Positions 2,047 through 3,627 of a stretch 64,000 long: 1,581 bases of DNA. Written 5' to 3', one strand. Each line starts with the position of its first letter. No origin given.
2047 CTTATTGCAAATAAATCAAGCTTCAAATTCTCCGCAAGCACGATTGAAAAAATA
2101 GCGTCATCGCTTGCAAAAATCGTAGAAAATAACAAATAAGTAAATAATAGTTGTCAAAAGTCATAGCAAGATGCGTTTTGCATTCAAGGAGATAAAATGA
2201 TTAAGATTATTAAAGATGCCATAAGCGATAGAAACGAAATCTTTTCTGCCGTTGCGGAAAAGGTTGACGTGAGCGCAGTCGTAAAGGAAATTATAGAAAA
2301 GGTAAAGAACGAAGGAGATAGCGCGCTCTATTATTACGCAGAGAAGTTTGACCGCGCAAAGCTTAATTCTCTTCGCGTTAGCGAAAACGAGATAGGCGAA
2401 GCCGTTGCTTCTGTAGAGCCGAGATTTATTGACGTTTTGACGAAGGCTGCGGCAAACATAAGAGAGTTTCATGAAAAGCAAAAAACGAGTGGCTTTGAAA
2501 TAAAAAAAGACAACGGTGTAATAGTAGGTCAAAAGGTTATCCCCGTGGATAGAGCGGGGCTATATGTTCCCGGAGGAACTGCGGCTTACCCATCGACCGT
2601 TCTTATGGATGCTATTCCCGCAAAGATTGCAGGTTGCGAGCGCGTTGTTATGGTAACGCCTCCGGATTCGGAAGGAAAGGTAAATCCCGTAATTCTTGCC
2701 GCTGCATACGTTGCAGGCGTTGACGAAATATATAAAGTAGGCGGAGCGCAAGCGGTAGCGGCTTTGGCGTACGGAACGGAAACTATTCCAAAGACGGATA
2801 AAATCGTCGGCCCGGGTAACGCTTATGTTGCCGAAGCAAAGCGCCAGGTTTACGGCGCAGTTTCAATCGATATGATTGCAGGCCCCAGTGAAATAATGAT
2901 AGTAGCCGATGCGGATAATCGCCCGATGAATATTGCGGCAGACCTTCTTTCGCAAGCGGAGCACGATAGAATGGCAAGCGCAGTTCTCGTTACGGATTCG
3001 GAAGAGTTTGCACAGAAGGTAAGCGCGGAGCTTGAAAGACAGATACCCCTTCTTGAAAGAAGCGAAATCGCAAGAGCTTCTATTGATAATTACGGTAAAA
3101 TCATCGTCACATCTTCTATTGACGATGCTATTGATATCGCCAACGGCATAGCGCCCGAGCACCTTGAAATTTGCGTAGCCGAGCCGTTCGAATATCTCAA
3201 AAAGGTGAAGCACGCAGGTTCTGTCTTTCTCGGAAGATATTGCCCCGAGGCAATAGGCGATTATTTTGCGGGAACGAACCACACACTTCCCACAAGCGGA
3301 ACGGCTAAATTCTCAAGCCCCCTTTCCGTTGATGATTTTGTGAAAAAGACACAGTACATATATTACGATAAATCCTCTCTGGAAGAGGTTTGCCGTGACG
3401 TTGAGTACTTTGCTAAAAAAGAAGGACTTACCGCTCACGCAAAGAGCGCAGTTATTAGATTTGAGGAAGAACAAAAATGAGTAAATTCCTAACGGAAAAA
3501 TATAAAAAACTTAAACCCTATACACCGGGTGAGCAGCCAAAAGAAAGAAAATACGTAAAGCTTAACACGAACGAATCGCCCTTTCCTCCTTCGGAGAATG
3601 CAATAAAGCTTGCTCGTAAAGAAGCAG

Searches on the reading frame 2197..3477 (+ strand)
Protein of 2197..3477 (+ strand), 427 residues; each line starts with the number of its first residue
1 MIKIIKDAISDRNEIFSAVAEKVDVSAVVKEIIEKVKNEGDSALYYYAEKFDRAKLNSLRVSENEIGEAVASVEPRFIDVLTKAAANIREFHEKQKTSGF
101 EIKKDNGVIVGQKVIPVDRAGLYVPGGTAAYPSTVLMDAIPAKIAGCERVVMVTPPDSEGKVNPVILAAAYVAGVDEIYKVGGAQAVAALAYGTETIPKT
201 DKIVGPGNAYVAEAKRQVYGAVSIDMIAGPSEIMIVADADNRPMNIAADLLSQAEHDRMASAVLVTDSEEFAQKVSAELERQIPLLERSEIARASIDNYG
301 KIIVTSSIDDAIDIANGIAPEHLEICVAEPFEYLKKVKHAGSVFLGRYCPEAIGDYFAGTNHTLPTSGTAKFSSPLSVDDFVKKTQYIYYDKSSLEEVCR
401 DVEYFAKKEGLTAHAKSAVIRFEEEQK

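Call 29: search_protein_families(library=pfam, proteins=[window:2197-3477:+], max_evalue=0.00001)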
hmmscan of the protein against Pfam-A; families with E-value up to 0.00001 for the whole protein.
window:2197-3477:+ (427 aa): 1 family
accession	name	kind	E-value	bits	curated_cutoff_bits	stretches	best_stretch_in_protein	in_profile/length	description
PF00815.25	Histidinol_dh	-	2.5e-176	587.1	27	1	22-422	8-411/411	Histidinol dehydrogenase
